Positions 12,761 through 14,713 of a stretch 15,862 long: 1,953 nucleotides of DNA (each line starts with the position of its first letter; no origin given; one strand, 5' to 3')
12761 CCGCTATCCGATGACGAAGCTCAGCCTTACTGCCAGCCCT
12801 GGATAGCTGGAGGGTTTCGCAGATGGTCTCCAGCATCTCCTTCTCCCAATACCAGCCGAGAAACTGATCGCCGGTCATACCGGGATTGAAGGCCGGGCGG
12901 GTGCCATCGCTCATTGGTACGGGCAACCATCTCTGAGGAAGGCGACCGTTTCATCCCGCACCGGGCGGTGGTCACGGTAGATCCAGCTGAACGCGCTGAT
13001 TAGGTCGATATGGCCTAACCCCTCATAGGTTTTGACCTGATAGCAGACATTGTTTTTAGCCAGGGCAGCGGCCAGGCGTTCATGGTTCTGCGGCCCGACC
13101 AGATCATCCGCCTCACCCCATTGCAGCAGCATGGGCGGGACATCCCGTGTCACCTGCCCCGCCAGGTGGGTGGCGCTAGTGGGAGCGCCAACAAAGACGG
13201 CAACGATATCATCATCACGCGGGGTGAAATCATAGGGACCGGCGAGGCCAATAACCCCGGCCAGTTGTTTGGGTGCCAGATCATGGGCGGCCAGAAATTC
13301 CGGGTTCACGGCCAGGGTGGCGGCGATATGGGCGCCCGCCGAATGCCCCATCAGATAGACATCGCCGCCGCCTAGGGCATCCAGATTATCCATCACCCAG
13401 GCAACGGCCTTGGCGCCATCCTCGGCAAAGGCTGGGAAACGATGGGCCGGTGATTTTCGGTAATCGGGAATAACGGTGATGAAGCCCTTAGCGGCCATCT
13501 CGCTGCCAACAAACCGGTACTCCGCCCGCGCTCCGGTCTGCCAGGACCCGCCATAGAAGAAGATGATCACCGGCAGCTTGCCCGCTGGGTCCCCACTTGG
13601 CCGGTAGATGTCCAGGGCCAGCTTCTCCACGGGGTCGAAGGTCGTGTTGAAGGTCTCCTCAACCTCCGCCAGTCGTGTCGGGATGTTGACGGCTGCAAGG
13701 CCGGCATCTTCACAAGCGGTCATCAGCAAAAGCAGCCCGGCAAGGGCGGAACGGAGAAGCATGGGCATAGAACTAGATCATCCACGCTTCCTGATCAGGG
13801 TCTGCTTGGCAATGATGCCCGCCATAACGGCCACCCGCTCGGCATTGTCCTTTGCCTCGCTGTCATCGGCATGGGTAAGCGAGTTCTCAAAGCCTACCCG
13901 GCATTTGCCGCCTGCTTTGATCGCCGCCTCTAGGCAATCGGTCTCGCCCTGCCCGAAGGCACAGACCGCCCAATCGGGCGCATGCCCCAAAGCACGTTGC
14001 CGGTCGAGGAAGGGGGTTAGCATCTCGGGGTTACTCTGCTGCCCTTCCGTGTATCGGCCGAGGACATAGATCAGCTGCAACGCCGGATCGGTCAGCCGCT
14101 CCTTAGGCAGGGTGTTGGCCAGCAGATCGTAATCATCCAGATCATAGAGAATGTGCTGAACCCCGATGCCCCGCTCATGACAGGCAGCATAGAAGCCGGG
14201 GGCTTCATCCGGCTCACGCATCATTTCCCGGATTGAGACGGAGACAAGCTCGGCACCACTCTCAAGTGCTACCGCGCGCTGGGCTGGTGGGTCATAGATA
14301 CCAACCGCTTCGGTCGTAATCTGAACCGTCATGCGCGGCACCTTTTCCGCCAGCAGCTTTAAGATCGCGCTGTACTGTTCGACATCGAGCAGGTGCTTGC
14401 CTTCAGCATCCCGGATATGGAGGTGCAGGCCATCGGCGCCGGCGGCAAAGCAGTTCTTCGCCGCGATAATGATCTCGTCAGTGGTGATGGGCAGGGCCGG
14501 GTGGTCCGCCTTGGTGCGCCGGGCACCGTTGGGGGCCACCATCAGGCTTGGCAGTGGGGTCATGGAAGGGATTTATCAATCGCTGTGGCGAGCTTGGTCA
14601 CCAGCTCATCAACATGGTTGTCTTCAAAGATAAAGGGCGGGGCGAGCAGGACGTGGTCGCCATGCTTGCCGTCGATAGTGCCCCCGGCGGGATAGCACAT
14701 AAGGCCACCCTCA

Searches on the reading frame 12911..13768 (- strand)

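Call 6: search_protein_families(library=pfam, proteins=[window:12911-13768:-], max_evalue=0.01)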
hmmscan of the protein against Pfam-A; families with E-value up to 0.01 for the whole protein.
window:12911-13768:- (285 aa): 12 families
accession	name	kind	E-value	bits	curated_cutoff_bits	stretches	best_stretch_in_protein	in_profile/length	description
PF20434.5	BD-FAE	-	9.2e-24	84.6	26.8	1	52-236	1-215/215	BD-FAE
PF07859.19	Abhydrolase_3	-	2.1e-19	70.6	25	1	68-154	1-90/210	alpha/beta hydrolase fold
PF00135.34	COesterase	-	4.6e-11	42.8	27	2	50-104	86-141/515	Carboxylesterase family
PF00561.26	Abhydrolase_1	-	8.4e-08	32.6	25.8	1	84-177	16-102/245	alpha/beta hydrolase fold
PF00326.27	Peptidase_S9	-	1.5e-07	31.6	22.6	1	209-254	143-188/213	Prolyl oligopeptidase family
PF12146.15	Hydrolase_4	-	5.1e-07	29.7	27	0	207-253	188-232/239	Serine aminopeptidase, S33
PF01738.24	DLH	-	1.3e-05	25.4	21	1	209-253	142-186/217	Dienelactone hydrolase family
PF12697.13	Abhydrolase_6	-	5.2e-05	24.5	26.3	1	85-203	18-155/217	Alpha/beta hydrolase family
PF07224.18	Chlorophyllase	-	0.0001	21.6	26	1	51-156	30-137/301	Chlorophyllase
PF02129.25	Peptidase_S15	-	0.00012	22.3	23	1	49-156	4-117/262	X-Pro dipeptidyl-peptidase (S15 family)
PF00756.26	Esterase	-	0.0015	18.8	22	0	50-155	8-135/251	Putative esterase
PF03959.19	FSH1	-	0.0063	16.7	21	1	122-239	89-189/211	Serine hydrolase (FSH1)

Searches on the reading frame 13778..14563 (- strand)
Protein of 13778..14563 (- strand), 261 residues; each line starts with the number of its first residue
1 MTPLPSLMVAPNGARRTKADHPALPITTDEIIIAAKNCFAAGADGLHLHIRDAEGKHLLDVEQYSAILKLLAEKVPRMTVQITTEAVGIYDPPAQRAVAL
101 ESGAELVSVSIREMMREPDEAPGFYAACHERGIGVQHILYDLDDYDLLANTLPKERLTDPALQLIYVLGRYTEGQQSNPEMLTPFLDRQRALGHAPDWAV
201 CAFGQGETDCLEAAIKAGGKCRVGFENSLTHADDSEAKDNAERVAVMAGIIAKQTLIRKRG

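Call 6: search_protein_families(library=pfam, proteins=[window:13778-14563:-], max_evalue=0.01)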
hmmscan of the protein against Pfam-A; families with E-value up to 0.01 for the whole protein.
window:13778-14563:- (261 aa): 1 family
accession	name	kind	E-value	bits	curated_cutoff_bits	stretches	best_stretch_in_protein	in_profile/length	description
PF05853.18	BKACE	-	3.7e-50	171.2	24.8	1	8-253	5-257/274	beta-keto acid cleavage enzyme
